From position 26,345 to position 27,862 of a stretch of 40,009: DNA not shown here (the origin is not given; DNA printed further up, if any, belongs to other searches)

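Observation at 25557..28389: Membrane-anchored J-domain co-chaperone module translationally coupled to the mobilization operon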

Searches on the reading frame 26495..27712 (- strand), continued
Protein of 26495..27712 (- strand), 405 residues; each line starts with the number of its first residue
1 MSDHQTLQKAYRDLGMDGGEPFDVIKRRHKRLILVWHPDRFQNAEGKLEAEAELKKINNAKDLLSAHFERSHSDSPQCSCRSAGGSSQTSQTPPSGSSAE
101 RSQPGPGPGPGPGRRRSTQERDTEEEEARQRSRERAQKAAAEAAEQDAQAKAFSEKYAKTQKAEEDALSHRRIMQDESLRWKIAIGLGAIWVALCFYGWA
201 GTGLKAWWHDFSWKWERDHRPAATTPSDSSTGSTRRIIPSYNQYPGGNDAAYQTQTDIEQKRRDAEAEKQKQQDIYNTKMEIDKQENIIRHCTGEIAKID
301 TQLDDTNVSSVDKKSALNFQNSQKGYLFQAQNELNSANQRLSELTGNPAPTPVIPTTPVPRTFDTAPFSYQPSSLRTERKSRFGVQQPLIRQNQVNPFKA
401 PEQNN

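Call 46: search_solved_structures(query=A2, max_evalue=0.01, show_alignments=1)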
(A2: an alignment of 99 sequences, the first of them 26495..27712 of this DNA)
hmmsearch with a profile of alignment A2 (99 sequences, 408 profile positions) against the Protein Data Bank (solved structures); distinct sequences matched with E-value up to 0.01: 33.
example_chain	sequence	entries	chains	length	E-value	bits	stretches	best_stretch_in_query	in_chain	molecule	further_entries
6rzy_A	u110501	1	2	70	1.1e-10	44.9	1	11-65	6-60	Heat shock protein 40, type II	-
2dmx_A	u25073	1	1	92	6e-09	39.2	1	8-65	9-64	DnaJ homolog subfamily B member 8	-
2y4t_A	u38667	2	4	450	2.6e-08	37.1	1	11-65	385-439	DNAJ HOMOLOG SUBFAMILY C MEMBER 3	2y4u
6u3r_A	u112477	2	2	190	4.3e-08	36.4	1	11-65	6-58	DnaJ homolog subfamily B member 6,DnaJ homolog subfamily B member 6 | DnaJ homolog subfamily B member 6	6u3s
2ej7_A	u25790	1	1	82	1e-07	35.2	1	11-65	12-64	HCG3 gene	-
2lgw_A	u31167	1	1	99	1.5e-07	34.6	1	11-66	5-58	DnaJ homolog subfamily B member 2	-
1hdj_A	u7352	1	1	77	1.5e-07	34.6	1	11-65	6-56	HUMAN HSP40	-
6z5n_A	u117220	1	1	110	3.9e-07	33.2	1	11-65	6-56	DnaJ homolog subfamily B member 1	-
2n04_A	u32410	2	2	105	6e-07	32.6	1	11-65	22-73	DnaJ homolog subfamily C member 5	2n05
1bqz_A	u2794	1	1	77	6.6e-07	32.5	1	10-65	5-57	DNAJ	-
2ctw_A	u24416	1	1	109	6.8e-07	32.4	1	11-65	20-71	DnaJ homolog subfamily C member 5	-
1bq0_A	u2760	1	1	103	1.3e-06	31.5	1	10-65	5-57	DNAJ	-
1xbl_A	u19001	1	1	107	1.4e-06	31.4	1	10-65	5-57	DNAJ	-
5nro_B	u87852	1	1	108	1.6e-06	31.2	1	10-65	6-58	Chaperone protein DnaJ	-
4wb7_A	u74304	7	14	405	3.4e-06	30.1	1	11-65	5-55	DnaJ homolog subfamily B member 1,cAMP-dependent protein kinase catalytic subunit alpha | DnaJ homolog subfamily B member 1,cAMP-dependent protein kinase cataly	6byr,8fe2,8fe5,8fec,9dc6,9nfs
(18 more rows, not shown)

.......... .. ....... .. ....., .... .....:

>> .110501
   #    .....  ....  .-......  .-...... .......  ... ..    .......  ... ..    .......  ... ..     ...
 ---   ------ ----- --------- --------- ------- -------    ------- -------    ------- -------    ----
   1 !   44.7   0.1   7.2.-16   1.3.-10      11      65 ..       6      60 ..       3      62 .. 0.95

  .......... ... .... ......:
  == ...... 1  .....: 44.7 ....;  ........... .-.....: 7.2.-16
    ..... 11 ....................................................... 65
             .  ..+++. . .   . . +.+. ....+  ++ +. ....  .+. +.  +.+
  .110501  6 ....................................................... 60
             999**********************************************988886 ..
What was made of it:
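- On J-domain proteins (PF00226): The family profile matches solved J domains at E = 1e-10 (call 46).
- Checked: The family profile hits solved J domains at E = 1e-10 (call 46).
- Profile against PDB J domains, E = 1e-10 (call 46).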

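Call 55: predict_structure(alignment_id=A2)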
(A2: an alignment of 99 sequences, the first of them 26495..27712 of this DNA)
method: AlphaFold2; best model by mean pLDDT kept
length: 405 residues; sequences in the alignment: 99
mean_pLDDT: 77.9   pTM: 0.37
mean pLDDT of the five models: 77.9, 77.6, 77.1, 76.5, 75.8
residues with pLDDT >= 90: 201; 70-90: 86; 50-70: 26; < 50: 92
segments of 3 or more residues with pLDDT < 50: 84-116, 224-237, 361-396, 398-405
pLDDT, mean of each block of 10 residues (from residue 1): 90 94 96 97 95 97 96 86 52 40 43 53 83 92 92 87 83 85 93 89 78 81 45 49 62 90 95 96 96 96 95 95 95 96 94 66 42 37 42 44 41
secondary structure, 60 per line:
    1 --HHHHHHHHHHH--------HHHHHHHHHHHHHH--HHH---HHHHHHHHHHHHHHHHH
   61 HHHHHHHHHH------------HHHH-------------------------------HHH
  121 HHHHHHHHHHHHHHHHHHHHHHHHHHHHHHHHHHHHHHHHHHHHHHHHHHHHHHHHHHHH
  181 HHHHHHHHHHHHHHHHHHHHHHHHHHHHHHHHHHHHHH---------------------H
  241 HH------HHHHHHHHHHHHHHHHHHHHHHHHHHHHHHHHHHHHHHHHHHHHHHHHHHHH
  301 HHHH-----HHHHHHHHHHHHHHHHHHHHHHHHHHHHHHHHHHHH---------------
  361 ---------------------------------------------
elements in order: H3-13 H22-35 H44-70 H83-86 H118-218 H249-304 H310-345
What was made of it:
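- On J-domain proteins (PF00226): AlphaFold2 pLDDT above 90 for residues 1-80 (call 55).
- Checked: AlphaFold2 gives pLDDT above 90 for residues 1-80 (call 55).
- The architecture is cytoplasmic domain, single TM, coiled-coil hairpin (pLDDT 95), Pro-rich tail (call 55).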

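Call 60: fold_search(model_id=the predicted structure, library=pdb)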
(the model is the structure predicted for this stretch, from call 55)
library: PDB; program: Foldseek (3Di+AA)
matches with E <= 10: 453; with E <= 0.001: 0
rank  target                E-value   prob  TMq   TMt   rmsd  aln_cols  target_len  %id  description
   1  6rzy_A                2.1e-02  1.00  0.14  0.74   2.1        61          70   38  Plasmodium falciparum PFA0660w Hsp40 co-chaperone J-domain (released 2019-10-02)
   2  2ctw_MODEL_1_A        3.0e-02  1.00  0.13  0.44   3.2        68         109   31  Solution structure of J-domain from mouse DnaJ subfamily C menber 5 (released 2005-11-24)
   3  2dmx_MODEL_1_A        4.0e-02  1.00  0.14  0.56   8.4        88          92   36  Solution structure of the J domain of DnaJ homolog subfamily B member 8 (released 2006-10-24)
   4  2ctp_MODEL_1_A        4.9e-02  1.00  0.13  0.57   4.8        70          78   30  Solution structure of J-domain from human DnaJ subfamily B menber 12 (released 2005-11-24)
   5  4j7z_A                4.9e-02  1.00  0.12  0.44   5.9        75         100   28  Thermus thermophilus DNAJ J- and G/F-DOMAINS (released 2013-07-31)
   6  2cug_MODEL_1_A        6.5e-02  1.00  0.13  0.54   5.8        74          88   27  Solution structure of the J domain of the pseudo DnaJ protein, mouse hypothetical mKIAA0962 (released 2005-11-26)
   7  4j7z_C                8.5e-02  1.00  0.13  0.45   4.7        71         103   28  Thermus thermophilus DNAJ J- and G/F-DOMAINS (released 2013-07-31)
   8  4j7z_E                1.0e-01  1.00  0.13  0.46   4.8        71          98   28  Thermus thermophilus DNAJ J- and G/F-DOMAINS (released 2013-07-31)
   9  4j7z_D                1.0e-01  0.99  0.12  0.42   6.0        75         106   28  Thermus thermophilus DNAJ J- and G/F-DOMAINS (released 2013-07-31)
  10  5nro_B                1.1e-01  1.00  0.13  0.73   1.6        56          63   36  Structure of full-length DnaK with bound J-domain (released 2018-01-17)
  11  6jmg_B                1.2e-01  1.00  0.14  0.21   6.0        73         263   22  Crystal structure of xRbj (released 2020-03-11)
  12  6jmg_A                1.2e-01  1.00  0.13  0.20   7.1        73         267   19  Crystal structure of xRbj (released 2020-03-11)
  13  4j7z_F                1.4e-01  0.99  0.11  0.43   6.0        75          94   27  Thermus thermophilus DNAJ J- and G/F-DOMAINS (released 2013-07-31)
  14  9dyv_MODEL_1_A        1.5e-01  1.00  0.12  0.41   1.7        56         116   38  Assembly and functional mechanisms of the Hsp70-Hsp40 chaperone machinery (released 2025-10-22)
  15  4j80_A                1.5e-01  0.99  0.13  0.19   5.4        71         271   28  Thermus thermophilus DnaJ (released 2013-07-31)
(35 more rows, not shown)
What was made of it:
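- On J-domain proteins (PF00226): TM-score 0.73-0.74, rmsd 1.6-2.1 A, to 6rzy and 5nro_B (call 60).
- Checked: Foldseek gives TM-scores of 0.73-0.74 to solved J domains, including E. coli DnaJ bound to DnaK, 5nro_B (call 60).
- Fold TM-score 0.73 to DnaJ in complex with DnaK (call 60).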

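Call 67: search_protein_families(library=padloc, proteins=[window:26495-27712:-], max_evalue=0.01)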
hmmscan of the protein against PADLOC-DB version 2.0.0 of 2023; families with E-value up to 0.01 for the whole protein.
window:26495-27712:- (405 aa): 0 families
